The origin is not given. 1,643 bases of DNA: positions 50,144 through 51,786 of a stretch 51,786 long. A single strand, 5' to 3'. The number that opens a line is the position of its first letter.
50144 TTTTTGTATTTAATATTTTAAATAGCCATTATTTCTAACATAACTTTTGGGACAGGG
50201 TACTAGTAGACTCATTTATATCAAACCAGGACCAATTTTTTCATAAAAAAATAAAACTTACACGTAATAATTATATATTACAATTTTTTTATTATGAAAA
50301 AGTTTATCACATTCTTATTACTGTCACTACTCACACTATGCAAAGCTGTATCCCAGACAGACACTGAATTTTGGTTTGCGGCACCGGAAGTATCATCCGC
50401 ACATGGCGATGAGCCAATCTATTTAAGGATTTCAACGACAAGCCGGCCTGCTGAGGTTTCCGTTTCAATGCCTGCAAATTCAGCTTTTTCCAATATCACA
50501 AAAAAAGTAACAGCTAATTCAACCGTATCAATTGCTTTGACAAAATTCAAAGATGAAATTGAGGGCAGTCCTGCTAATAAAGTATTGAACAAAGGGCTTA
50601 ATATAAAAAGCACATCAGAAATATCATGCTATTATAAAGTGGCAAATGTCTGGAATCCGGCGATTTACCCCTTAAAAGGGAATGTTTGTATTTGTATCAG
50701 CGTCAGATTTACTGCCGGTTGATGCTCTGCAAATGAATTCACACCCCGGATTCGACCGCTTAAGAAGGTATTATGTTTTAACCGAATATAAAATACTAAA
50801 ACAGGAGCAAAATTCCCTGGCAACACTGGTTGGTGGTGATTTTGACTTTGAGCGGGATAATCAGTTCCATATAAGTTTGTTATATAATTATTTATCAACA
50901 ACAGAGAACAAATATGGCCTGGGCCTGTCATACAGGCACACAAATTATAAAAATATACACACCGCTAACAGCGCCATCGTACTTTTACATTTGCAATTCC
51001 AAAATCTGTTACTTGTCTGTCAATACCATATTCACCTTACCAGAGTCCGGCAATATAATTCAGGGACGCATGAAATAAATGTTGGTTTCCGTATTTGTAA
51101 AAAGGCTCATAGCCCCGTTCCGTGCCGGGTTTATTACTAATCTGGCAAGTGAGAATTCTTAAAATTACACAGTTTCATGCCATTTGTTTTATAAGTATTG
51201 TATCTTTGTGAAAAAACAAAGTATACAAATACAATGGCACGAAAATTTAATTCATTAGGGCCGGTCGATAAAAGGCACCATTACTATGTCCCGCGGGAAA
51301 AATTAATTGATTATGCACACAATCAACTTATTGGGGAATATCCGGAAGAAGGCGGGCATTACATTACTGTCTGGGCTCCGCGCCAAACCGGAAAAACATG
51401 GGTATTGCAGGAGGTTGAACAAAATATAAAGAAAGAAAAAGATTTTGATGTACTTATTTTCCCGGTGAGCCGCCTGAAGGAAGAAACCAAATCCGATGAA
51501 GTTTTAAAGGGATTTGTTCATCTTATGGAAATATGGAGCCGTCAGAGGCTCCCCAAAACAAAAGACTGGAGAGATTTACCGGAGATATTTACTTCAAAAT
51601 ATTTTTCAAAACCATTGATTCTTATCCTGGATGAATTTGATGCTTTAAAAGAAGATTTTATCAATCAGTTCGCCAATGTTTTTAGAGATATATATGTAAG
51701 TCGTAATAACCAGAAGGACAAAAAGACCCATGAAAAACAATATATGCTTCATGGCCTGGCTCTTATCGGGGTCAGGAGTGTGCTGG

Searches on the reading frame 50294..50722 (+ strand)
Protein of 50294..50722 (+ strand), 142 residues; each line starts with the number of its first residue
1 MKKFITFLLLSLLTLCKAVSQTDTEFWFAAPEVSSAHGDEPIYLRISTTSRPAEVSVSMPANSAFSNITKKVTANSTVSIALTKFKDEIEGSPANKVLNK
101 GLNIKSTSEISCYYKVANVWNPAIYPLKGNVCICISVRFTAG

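Call 8: search_protein_families(library=pfam, proteins=[window:50294-50722:+], max_evalue=0.001)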
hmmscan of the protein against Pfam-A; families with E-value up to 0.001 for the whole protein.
window:50294-50722:+ (142 aa): 0 families

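Call 72: search_protein_families(library=pfam, proteins=[window:50294-50722:+], max_evalue=1)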
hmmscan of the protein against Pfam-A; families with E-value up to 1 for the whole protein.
window:50294-50722:+ (142 aa): 1 family
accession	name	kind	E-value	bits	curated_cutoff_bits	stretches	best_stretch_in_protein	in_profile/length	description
PF25334.1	C2_GRDP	-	0.025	15.1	27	1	3-49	83-129/132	C2 domain of glycine-rich domain-containing protein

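Call 73: search_protein_families(library=ncbifam, proteins=[window:50294-50722:+], max_evalue=0.01)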
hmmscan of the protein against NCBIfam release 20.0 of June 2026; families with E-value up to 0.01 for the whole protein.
window:50294-50722:+ (142 aa): 0 families

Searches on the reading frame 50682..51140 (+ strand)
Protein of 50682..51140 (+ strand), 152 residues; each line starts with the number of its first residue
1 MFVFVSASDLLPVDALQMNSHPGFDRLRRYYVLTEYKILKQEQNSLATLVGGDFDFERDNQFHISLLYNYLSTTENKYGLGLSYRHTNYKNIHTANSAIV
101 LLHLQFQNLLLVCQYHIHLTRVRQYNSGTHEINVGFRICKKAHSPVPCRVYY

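Call 8: search_protein_families(library=pfam, proteins=[window:50682-51140:+], max_evalue=0.001)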
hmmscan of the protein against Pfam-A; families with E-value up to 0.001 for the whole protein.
window:50682-51140:+ (152 aa): 1 family
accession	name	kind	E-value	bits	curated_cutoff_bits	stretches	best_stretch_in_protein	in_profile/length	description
PF11751.14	PorP_SprF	-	5.2e-08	33.2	22.3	1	5-136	155-273/273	Type IX secretion system membrane protein PorP/SprF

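Call 73: search_protein_families(library=ncbifam, proteins=[window:50682-51140:+], max_evalue=0.01)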
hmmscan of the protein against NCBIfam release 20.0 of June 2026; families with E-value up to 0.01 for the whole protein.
window:50682-51140:+ (152 aa): 1 family
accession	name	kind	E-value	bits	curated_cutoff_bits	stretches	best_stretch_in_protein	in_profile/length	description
TIGR03519.1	T9SS_PorP_fam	subfamily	6.9e-10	38.9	90.55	1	5-138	171-292/292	PorP/SprF family type IX secretion system membrane protein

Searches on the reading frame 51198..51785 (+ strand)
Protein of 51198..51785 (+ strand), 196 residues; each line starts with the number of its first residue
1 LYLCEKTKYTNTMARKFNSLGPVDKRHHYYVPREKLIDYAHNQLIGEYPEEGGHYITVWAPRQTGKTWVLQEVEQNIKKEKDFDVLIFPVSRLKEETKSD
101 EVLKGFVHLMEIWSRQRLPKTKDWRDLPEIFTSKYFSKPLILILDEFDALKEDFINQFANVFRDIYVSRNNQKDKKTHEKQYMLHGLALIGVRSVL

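Call 72: search_protein_families(library=pfam, proteins=[window:51198-51785:+], max_evalue=1)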
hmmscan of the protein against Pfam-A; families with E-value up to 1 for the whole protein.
window:51198-51785:+ (196 aa): 8 families
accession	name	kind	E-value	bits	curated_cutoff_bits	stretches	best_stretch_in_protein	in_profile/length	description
PF13401.12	AAA_22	-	1.9e-06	28.7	27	1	55-163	7-109/130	AAA domain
PF14516.12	AAA_35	-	8.3e-05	22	27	1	21-107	4-86/331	AAA-like domain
PF13173.12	AAA_14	-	0.00051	20.5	27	1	61-151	10-75/129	AAA domain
PF13191.12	AAA_16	-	0.0013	19.7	32.6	1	42-163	13-157/167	AAA ATPase domain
PF00004.35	AAA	-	0.023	15.6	21.2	1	58-152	3-71/131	ATPase family associated with various cellular activities (AAA)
PF05729.18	NACHT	-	0.025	14.9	26.7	1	65-156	12-99/167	NACHT domain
PF00270.35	DEAD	-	0.062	13.5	26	1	132-170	111-147/167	DEAD/DEAH box helicase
PF07728.20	AAA_5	-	0.14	12.6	22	1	64-178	10-106/139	AAA domain (dynein-related subfamily)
